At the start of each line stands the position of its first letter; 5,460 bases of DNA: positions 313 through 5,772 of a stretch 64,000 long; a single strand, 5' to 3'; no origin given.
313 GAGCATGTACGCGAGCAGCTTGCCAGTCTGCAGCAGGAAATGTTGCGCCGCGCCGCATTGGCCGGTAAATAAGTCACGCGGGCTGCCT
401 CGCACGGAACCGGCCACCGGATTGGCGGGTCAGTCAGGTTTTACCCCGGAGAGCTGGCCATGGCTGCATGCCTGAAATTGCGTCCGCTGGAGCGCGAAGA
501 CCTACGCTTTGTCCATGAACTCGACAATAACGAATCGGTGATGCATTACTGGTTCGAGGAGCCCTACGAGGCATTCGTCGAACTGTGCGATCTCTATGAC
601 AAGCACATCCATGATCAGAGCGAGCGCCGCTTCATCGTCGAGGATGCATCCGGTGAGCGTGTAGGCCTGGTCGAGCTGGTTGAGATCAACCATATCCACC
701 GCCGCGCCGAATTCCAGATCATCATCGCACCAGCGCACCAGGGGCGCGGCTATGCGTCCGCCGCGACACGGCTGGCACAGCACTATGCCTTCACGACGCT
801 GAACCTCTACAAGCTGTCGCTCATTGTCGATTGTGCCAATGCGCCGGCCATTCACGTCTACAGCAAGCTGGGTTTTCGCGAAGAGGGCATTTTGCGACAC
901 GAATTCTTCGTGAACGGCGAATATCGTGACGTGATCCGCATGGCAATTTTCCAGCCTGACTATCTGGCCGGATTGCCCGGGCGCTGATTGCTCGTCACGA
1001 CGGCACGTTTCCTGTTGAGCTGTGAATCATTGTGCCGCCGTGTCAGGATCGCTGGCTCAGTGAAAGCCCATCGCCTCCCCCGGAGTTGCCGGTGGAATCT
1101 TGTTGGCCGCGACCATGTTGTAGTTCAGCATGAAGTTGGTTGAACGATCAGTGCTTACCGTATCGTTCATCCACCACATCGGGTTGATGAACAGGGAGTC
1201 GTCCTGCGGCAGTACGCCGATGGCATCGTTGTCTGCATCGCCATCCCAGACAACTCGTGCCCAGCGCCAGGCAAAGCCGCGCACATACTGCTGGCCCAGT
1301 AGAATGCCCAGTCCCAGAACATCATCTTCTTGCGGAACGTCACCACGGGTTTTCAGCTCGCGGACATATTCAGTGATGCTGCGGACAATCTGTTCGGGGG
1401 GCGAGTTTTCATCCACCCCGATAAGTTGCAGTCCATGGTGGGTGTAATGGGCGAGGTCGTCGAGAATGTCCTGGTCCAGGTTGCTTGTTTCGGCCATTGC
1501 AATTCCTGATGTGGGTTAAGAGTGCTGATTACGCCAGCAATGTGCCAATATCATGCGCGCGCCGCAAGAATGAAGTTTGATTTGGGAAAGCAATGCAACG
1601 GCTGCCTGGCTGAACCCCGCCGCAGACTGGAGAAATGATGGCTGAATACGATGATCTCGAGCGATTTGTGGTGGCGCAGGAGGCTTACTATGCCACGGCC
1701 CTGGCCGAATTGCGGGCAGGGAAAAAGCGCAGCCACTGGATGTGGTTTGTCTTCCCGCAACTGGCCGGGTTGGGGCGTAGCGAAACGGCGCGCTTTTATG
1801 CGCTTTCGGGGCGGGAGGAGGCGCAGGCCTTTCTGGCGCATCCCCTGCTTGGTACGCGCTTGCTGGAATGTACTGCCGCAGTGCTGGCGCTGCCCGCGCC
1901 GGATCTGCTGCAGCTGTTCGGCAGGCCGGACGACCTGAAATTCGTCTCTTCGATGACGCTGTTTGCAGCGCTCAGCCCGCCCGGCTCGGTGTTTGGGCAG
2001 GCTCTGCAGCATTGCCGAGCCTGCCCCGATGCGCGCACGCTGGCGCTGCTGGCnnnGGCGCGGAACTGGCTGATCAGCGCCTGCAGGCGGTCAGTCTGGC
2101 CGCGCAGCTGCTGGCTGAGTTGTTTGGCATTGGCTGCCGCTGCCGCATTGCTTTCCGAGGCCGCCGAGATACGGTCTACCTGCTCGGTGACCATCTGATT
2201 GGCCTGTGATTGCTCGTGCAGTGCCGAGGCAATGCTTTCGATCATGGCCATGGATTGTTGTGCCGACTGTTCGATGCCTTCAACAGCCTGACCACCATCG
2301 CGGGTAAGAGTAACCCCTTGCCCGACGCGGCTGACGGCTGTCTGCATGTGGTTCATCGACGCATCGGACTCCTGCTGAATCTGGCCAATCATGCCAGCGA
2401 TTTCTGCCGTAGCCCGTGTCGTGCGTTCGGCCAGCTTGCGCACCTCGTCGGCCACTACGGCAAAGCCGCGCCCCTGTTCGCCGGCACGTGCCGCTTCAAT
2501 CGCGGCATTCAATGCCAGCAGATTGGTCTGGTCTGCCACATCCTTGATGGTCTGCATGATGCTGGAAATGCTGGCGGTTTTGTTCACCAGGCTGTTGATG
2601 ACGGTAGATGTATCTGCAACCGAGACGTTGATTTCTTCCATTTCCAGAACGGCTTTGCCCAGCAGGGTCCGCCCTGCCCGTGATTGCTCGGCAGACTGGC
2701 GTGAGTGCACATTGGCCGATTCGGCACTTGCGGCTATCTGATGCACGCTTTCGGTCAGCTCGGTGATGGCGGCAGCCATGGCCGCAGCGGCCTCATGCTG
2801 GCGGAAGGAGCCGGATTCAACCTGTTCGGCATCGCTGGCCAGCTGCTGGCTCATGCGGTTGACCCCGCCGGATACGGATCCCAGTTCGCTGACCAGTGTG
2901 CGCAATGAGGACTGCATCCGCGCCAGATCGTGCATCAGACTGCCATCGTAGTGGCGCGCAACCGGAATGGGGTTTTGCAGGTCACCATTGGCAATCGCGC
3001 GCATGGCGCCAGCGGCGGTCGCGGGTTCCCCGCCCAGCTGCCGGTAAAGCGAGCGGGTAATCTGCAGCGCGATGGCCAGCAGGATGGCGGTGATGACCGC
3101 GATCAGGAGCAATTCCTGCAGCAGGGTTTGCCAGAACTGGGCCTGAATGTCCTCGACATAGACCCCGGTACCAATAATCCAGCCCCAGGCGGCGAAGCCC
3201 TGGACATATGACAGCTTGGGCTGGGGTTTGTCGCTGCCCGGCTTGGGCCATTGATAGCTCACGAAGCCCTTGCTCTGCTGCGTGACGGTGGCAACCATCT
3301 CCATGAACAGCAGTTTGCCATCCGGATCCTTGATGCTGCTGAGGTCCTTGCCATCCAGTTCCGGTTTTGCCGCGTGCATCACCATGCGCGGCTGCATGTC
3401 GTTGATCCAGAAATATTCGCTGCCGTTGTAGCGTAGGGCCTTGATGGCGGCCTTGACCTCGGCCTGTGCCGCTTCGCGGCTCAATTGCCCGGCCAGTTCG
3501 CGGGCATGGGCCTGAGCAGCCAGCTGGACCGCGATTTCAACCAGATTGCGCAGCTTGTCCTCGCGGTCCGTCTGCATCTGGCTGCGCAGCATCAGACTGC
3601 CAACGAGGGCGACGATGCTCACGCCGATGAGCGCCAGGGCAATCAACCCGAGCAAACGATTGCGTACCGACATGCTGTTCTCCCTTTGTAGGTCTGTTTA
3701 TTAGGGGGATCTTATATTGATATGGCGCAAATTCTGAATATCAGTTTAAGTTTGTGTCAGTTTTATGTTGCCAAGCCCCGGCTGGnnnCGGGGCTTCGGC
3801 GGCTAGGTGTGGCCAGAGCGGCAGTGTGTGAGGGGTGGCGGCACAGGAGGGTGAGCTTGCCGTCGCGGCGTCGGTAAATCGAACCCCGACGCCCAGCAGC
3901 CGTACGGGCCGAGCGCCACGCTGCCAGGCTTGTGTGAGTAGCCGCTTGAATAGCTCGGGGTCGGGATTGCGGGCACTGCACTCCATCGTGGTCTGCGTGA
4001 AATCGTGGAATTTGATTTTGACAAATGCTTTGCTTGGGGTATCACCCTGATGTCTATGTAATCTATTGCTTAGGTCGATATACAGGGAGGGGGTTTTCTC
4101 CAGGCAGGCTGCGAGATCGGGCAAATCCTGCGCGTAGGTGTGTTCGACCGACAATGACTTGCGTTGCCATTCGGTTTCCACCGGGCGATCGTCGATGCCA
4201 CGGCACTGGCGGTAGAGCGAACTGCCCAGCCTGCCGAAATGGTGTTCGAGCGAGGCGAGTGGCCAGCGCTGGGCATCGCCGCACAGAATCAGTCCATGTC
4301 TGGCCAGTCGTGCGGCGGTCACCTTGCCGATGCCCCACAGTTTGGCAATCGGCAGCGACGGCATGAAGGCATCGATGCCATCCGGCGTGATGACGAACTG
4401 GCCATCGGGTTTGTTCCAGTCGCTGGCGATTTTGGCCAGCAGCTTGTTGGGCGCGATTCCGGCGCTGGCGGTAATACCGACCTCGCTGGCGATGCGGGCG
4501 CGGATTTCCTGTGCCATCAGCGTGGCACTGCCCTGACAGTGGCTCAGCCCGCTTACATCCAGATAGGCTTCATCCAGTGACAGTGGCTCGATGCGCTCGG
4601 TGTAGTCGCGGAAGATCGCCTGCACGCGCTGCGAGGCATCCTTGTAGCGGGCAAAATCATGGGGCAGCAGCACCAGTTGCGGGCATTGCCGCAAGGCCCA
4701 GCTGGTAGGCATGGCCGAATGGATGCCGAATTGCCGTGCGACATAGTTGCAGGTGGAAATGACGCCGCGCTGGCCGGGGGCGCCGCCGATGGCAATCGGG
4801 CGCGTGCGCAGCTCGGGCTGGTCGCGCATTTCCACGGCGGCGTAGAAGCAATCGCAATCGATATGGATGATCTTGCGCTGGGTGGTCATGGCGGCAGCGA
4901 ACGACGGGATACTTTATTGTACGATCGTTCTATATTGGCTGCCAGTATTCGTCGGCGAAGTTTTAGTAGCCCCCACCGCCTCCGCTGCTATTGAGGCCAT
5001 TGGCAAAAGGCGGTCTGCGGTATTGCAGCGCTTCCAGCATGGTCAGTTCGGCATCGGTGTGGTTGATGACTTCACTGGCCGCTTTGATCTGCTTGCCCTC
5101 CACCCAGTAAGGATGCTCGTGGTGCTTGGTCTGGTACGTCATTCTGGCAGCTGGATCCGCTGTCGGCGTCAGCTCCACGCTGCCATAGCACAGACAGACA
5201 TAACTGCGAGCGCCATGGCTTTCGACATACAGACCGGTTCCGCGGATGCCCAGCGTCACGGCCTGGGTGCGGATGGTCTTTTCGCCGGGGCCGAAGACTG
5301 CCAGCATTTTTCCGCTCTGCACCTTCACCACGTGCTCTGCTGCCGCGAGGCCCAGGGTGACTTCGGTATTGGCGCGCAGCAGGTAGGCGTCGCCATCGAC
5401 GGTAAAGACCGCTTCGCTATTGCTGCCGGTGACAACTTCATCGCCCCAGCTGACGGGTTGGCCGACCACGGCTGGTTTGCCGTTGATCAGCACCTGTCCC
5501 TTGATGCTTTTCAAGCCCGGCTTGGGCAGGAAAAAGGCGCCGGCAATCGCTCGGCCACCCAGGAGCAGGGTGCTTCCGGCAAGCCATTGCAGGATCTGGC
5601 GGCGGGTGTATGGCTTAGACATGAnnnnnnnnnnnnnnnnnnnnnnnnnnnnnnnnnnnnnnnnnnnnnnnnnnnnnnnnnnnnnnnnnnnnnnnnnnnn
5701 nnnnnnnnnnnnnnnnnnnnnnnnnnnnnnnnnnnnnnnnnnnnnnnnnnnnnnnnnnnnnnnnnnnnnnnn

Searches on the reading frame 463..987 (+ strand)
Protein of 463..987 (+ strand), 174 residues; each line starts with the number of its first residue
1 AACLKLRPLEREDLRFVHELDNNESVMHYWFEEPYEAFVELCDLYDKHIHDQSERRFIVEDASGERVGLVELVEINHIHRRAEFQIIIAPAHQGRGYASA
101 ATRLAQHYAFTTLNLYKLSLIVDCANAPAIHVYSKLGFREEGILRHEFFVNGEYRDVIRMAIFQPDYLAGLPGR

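Call 45: search_protein_families(library=pfam, proteins=[window:463-987:+], max_evalue=0.001)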
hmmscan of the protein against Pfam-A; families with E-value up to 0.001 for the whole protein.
window:463-987:+ (174 aa): 7 families
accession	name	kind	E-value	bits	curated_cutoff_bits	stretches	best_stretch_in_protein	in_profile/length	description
PF13302.13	Acetyltransf_3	-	6.8e-22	79.1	25.4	1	4-139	2-138/138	Acetyltransferase (GNAT) domain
PF00583.31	Acetyltransf_1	-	3.5e-16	59.9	20.7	1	29-138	6-116/116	Acetyltransferase (GNAT) family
PF13420.13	Acetyltransf_4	-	4.6e-09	36.9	24.3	1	7-156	2-152/155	Acetyltransferase (GNAT) domain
PF13508.13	Acetyltransf_7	-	8.3e-09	36.2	27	1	56-140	4-84/84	Acetyltransferase (GNAT) domain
PF13523.12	Acetyltransf_8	-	4e-06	27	27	1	12-142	4-141/145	Acetyltransferase (GNAT) domain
PF08445.16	FR47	-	4.6e-06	27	22.1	1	86-141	27-80/86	FR47-like protein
PF13673.13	Acetyltransf_10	-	1.3e-05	25.6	23.6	1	44-141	21-110/128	Acetyltransferase (GNAT) domain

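Call 70: search_protein_families(library=ncbifam, proteins=[window:463-987:+], max_evalue=0.00001)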
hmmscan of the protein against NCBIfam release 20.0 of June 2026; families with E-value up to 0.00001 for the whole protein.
window:463-987:+ (174 aa): 8 families
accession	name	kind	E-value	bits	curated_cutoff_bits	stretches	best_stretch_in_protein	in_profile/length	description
NF011709.0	PRK15130.1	equivalog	5.5e-92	306.7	218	1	4-169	7-171/186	spermidine N1-acetyltransferase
TIGR03585.1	PseH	equivalog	2.7e-17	63.3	93.1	1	5-160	2-155/156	UDP-4-amino-4,6-dideoxy-N-acetyl-beta-L-altrosamine N-acetyltransferase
NF007527.0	PRK10140.1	equivalog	1.9e-09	37.6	236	1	49-161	45-159/162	N-acetyltransferase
NF040503.1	resist_ArsN1a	equivalog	1.7e-08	34.4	170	1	49-160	41-155/159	arsinothricin resistance N-acetyltransferase ArsN1 family A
NF000225.3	AAC_6p_Strep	exception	6.7e-08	32.6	250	1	62-161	47-149/156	aminoglycoside 6'-N-acetyltransferase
NF000487.1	stat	exception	1.2e-06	28.2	420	1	51-141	75-164/189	streptothricin N-acetyltransferase STAT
NF007539.0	PRK10151.1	equivalog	2.3e-06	27.3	184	1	63-158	75-170/179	50S ribosomal protein L7/L12-serine acetyltransferase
TIGR01575.1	rimI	equivalog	7.3e-06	26.2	86.4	1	52-153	29-126/132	ribosomal protein S18-alanine N-acetyltransferase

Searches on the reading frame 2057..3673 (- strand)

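Call 45: search_protein_families(library=pfam, proteins=[window:2057-3673:-], max_evalue=0.001)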
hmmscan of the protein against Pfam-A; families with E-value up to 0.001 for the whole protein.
window:2057-3673:- (539 aa): 4 families
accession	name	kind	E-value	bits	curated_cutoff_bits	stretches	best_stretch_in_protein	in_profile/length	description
PF17200.10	sCache_2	-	2.9e-48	164.1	25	1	33-184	1-153/155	Single Cache domain 2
PF08269.17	dCache_2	-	9.2e-45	153.5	26.5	1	31-188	40-198/298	Cache domain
PF00015.26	MCPsignal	-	1.8e-41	142.3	34.6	1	324-504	4-170/172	Methyl-accepting chemotaxis protein (MCP) signalling domain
PF17201.10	Cache_3-Cache_2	-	4.7e-12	46.2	27.7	1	68-182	186-295/299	Cache 3/Cache 2 fusion domain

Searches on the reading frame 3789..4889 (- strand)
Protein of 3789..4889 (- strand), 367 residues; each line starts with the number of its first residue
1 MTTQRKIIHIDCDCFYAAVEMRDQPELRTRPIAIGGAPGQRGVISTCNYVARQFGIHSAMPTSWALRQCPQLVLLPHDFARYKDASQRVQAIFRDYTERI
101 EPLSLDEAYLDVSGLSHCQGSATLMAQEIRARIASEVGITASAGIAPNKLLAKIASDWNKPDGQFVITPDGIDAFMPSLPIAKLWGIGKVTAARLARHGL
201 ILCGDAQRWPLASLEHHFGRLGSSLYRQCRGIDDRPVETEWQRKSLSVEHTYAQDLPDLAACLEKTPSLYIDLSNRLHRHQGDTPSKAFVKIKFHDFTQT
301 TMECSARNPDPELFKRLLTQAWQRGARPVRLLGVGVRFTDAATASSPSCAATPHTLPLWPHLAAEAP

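Call 45: search_protein_families(library=pfam, proteins=[window:3789-4889:-], max_evalue=0.001)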
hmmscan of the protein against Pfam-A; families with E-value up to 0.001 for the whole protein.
window:3789-4889:- (367 aa): 4 families
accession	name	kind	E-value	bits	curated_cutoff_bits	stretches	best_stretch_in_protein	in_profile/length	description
PF00817.25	IMS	-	3.3e-51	173.5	23.2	1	10-157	1-148/148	impB/mucB/samB family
PF11799.13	IMS_C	-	9.1e-11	42.6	20.7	1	243-337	1-97/109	impB/mucB/samB family C-terminal domain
PF21999.2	IMS_HHH_1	-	9.2e-11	42.5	27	1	184-233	3-53/53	DNA polymerase-iota, thumb domain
PF11798.14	IMS_HHH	-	1.7e-06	28.4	24.4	1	169-200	1-32/32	IMS family HHH motif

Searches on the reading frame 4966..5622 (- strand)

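Call 5: search_protein_families(library=pfam, proteins=[window:4966-5622:-], max_evalue=0.01)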
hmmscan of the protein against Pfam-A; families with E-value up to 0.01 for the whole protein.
window:4966-5622:- (219 aa): 1 family
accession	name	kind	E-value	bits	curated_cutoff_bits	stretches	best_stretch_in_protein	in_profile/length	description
PF04773.18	FecR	-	4.6e-06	27.4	24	1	61-150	1-97/97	FecR protein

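Call 70: search_protein_families(library=ncbifam, proteins=[window:4966-5622:-], max_evalue=0.00001)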
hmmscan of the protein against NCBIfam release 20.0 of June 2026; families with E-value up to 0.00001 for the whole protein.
window:4966-5622:- (219 aa): 0 families
